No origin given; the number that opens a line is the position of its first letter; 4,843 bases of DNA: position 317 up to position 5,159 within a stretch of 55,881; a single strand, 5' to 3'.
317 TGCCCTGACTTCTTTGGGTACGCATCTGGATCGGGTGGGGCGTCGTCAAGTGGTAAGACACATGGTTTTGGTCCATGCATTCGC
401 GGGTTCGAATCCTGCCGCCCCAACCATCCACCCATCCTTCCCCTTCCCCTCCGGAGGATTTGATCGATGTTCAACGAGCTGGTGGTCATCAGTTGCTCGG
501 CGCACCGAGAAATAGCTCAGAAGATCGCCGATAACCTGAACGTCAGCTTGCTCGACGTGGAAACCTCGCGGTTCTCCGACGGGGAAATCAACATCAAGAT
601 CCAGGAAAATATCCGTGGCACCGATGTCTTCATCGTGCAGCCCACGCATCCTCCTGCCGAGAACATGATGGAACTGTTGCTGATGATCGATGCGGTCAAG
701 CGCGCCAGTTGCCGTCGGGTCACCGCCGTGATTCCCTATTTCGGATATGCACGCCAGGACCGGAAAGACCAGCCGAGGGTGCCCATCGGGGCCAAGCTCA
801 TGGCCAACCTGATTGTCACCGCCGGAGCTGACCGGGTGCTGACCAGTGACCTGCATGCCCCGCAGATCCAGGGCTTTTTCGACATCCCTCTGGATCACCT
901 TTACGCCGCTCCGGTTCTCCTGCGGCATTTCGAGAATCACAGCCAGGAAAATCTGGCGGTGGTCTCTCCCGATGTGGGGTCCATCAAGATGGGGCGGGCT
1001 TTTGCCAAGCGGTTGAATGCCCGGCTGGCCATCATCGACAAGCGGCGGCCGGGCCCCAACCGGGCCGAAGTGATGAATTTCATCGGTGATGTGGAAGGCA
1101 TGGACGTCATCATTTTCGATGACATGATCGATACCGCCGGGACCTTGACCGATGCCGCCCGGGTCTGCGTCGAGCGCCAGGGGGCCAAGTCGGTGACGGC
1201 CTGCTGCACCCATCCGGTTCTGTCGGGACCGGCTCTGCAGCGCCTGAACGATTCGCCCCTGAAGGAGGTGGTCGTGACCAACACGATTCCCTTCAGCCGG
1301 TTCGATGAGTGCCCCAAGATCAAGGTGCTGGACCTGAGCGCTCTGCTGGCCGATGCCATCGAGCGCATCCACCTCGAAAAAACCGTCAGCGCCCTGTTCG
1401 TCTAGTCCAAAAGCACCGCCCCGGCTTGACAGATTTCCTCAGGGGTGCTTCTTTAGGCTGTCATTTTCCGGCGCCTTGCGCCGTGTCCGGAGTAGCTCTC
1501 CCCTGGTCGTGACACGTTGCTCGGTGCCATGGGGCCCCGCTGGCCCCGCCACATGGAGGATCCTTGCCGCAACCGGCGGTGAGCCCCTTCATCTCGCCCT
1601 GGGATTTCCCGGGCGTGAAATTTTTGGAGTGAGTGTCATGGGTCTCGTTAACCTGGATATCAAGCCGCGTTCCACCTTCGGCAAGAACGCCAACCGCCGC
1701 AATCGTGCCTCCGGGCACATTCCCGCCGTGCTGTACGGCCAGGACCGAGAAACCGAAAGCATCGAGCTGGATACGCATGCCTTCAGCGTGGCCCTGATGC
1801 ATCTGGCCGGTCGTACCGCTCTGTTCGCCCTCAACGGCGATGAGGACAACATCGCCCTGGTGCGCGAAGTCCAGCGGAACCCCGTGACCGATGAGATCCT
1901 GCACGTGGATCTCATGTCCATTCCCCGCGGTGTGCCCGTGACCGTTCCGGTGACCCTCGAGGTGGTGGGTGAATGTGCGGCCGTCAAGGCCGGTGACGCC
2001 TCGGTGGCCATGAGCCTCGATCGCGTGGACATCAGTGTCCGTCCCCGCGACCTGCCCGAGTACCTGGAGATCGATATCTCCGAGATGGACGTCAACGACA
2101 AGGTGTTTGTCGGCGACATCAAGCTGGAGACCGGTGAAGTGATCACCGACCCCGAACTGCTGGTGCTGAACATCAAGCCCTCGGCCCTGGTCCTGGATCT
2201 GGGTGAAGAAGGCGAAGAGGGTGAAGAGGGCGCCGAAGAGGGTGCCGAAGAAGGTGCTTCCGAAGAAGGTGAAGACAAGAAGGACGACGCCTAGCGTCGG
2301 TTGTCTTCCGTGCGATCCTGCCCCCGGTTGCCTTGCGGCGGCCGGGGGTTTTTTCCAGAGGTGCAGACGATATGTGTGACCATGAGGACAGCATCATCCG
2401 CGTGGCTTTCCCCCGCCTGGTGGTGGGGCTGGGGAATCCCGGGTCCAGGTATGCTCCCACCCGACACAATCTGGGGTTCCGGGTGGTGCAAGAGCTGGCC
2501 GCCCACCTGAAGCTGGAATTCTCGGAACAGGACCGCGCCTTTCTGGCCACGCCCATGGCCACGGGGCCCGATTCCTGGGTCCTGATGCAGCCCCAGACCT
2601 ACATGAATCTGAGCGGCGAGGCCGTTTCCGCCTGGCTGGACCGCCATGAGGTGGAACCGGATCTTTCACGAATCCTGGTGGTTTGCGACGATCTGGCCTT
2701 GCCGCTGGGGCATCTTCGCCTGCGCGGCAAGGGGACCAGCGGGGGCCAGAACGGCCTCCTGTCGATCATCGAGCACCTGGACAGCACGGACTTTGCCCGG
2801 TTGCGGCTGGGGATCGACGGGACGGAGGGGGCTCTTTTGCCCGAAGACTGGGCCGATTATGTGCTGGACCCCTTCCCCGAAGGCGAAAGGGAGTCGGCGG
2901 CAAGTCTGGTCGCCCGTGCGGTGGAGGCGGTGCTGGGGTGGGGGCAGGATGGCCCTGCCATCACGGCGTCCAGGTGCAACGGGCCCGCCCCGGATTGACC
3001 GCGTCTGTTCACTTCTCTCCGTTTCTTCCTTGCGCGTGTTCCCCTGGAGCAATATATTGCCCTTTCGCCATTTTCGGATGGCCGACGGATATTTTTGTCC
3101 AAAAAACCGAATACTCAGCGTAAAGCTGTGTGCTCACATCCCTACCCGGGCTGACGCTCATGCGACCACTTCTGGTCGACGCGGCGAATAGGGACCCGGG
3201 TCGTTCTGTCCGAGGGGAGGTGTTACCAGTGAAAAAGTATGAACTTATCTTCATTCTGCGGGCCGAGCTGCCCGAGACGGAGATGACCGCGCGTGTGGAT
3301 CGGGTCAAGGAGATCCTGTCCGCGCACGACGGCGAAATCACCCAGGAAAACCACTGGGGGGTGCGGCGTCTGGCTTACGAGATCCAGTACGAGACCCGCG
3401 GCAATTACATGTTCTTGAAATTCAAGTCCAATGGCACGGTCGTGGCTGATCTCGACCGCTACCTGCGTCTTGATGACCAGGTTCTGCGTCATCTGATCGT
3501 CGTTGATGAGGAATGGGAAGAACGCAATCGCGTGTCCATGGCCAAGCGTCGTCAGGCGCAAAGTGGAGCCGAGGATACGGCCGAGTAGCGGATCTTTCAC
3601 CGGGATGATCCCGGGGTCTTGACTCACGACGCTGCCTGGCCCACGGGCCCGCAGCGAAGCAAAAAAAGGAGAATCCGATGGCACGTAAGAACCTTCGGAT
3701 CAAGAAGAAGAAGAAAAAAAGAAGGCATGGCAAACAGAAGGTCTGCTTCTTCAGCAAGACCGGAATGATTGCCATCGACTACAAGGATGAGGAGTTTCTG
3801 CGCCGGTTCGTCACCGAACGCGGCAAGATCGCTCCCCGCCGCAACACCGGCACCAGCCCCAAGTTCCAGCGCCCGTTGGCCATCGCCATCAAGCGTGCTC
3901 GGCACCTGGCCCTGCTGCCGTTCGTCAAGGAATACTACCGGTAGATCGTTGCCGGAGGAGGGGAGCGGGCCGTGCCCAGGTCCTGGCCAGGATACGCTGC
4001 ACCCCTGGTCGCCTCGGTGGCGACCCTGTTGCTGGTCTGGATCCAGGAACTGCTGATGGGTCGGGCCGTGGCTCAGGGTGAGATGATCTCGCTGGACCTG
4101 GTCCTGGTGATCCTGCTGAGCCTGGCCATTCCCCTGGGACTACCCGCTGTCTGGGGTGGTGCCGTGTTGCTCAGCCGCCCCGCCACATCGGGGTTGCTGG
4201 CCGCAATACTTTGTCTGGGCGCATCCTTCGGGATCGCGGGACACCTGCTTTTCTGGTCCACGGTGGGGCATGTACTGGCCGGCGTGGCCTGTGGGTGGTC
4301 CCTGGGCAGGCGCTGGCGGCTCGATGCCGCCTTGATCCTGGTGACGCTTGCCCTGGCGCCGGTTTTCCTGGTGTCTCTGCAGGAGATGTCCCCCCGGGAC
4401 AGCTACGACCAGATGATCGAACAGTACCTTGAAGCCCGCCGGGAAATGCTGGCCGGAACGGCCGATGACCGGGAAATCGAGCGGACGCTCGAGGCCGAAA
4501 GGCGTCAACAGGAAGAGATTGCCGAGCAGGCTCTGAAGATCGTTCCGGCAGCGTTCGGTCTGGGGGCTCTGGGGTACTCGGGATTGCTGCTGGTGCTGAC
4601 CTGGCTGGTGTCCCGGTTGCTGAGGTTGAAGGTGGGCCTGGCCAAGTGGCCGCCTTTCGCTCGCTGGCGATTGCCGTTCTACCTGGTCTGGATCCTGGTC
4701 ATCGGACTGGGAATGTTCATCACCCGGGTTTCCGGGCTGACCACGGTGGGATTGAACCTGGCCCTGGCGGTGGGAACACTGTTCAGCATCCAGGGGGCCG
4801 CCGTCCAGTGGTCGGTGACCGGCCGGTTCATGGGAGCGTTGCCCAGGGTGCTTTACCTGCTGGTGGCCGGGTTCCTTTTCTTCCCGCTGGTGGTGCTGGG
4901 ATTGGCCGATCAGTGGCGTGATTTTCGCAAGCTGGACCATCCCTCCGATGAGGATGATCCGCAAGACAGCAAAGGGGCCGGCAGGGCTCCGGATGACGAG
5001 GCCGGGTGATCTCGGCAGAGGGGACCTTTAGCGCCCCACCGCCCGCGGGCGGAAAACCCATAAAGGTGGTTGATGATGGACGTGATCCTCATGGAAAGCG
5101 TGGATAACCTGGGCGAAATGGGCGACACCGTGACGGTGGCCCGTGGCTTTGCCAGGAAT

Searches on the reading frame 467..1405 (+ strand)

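Call 22: search_protein_families(library=pfam, proteins=[window:467-1405:+], max_evalue=0.0001)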
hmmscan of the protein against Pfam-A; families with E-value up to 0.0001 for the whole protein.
window:467-1405:+ (312 aa): 3 families
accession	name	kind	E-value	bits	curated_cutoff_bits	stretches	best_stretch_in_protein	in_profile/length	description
PF13793.12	Pribosyltran_N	-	1.6e-49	167.1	25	1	6-120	2-117/117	N-terminal domain of ribose phosphate pyrophosphokinase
PF14572.12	Pribosyl_synth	-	1.9e-28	100.1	27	1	202-311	74-183/184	Phosphoribosyl synthetase-associated domain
PF00156.33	Pribosyltran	-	6e-16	58.6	26.3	1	155-258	23-133/158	Phosphoribosyl transferase domain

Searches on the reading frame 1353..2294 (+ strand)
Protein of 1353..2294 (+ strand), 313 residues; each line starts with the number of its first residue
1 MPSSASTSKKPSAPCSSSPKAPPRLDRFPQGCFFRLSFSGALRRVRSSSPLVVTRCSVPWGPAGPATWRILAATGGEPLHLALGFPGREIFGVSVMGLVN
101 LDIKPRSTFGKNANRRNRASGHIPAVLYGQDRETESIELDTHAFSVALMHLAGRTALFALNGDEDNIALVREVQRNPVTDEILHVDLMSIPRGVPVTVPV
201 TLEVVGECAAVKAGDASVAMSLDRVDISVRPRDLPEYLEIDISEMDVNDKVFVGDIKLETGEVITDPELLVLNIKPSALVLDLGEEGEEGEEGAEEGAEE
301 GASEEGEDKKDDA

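Call 22: search_protein_families(library=pfam, proteins=[window:1353-2294:+], max_evalue=0.0001)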
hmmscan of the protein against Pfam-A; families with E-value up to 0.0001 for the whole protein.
window:1353-2294:+ (313 aa): 2 families
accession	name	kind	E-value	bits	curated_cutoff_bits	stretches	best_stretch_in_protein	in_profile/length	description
PF01386.24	Ribosomal_L25p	-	7.8e-22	78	23.6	1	101-187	1-82/82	Ribosomal L25p family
PF14693.11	Ribosomal_TL5_C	-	4e-17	62.8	27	1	196-276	2-82/84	Ribosomal protein TL5, C-terminal domain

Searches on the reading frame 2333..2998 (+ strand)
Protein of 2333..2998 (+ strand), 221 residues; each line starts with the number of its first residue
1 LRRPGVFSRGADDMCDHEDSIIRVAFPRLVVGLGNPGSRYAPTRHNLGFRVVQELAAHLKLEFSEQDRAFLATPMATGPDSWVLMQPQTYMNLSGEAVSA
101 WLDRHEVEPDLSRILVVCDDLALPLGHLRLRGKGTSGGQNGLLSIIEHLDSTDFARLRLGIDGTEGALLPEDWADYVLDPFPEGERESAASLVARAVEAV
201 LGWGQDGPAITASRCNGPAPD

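Call 22: search_protein_families(library=pfam, proteins=[window:2333-2998:+], max_evalue=0.0001)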
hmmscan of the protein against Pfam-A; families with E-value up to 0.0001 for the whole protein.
window:2333-2998:+ (221 aa): 1 family
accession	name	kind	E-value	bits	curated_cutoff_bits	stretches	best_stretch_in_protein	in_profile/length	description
PF01195.25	Pept_tRNA_hydro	-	6.1e-53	179.8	27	1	29-207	1-174/183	Peptidyl-tRNA hydrolase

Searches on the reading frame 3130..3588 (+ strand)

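Call 22: search_protein_families(library=pfam, proteins=[window:3130-3588:+], max_evalue=0.0001)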
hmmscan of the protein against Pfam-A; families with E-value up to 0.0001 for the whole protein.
window:3130-3588:+ (152 aa): 1 family
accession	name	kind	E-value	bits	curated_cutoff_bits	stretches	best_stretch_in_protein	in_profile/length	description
PF01250.22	Ribosomal_S6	-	2.6e-29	101.7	27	1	36-124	1-89/90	Ribosomal protein S6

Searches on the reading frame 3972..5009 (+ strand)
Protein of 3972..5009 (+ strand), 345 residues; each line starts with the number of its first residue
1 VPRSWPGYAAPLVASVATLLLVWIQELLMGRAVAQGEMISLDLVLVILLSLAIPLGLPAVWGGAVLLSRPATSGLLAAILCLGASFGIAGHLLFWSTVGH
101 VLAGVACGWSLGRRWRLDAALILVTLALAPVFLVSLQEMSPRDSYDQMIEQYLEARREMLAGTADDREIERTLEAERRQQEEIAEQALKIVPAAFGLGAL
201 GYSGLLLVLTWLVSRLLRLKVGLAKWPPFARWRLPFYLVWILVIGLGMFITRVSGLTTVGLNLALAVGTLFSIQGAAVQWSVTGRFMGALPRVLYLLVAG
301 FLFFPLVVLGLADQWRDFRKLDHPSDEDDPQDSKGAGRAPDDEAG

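Call 22: search_protein_families(library=pfam, proteins=[window:3972-5009:+], max_evalue=0.0001)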
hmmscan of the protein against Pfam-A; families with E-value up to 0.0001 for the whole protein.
window:3972-5009:+ (345 aa): 1 family
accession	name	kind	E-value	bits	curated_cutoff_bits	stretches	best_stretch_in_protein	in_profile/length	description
PF09991.14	DUF2232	-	4.3e-18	65.9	27.8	1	55-313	24-289/290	Predicted membrane protein (DUF2232)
